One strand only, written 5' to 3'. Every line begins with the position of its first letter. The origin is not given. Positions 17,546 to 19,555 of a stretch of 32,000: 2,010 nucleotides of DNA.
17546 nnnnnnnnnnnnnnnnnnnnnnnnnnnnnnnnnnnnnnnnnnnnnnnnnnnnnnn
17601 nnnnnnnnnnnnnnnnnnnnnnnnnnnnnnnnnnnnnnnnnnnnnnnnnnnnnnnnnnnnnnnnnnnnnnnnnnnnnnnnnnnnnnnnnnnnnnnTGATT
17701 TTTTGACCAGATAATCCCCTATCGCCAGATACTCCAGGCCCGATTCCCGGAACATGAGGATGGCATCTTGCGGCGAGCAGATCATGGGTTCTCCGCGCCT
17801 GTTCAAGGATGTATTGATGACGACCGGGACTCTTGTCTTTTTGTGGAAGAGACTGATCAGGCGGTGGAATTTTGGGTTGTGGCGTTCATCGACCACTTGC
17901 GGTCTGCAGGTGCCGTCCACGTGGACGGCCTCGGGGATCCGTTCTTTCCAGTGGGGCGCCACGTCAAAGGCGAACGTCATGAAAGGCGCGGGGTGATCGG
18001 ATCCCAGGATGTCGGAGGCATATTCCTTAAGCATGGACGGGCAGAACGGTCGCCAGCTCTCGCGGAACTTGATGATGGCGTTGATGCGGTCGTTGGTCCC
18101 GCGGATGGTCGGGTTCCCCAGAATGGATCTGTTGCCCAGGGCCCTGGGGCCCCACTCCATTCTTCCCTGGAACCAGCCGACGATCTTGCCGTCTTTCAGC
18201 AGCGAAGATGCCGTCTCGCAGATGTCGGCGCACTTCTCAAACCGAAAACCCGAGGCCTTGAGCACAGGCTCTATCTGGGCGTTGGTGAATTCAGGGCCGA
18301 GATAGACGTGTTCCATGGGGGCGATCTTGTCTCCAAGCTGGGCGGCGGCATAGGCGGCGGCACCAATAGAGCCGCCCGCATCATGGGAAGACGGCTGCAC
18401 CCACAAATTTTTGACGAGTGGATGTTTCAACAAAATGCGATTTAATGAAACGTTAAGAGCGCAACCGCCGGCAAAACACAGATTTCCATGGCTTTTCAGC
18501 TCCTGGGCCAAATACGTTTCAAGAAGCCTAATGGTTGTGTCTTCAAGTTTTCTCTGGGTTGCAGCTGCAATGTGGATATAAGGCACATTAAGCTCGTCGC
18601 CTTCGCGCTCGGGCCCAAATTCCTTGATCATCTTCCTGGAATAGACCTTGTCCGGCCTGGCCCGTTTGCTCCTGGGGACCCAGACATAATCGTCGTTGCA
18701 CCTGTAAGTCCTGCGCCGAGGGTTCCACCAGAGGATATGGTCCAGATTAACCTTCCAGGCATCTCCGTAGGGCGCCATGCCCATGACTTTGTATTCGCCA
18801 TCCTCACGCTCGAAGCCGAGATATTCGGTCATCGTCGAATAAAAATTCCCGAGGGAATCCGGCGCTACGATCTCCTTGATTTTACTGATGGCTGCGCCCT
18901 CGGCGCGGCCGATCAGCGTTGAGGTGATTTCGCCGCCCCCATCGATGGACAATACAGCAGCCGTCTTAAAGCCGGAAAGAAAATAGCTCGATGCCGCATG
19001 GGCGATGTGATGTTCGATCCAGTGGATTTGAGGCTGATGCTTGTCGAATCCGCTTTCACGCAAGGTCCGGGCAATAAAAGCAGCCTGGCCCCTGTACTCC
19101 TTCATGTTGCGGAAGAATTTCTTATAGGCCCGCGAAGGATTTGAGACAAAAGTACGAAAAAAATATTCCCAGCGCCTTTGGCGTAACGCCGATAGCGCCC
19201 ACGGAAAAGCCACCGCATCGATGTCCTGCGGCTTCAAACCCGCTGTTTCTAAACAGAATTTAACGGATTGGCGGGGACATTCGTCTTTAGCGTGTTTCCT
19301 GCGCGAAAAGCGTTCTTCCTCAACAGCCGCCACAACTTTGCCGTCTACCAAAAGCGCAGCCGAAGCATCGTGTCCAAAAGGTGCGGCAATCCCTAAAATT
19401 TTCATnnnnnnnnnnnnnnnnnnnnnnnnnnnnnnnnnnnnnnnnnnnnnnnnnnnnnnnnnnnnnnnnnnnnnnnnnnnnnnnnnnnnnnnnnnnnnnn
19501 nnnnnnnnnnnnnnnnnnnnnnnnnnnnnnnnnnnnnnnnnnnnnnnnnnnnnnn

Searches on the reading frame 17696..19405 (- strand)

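Call 91: search_protein_families(library=pfam, proteins=[window:17696-19405:-], max_evalue=0.00001)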
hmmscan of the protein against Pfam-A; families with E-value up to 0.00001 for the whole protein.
window:17696-19405:- (570 aa): 2 families
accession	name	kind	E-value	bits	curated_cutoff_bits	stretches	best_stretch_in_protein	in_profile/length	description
PF16861.10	Carbam_trans_C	-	1.8e-68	229.8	27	1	401-569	2-170/170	Carbamoyltransferase C-terminus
PF02543.21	Carbam_trans_N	-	6.3e-56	190.7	24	1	2-350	1-345/346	Carbamoyltransferase N-terminus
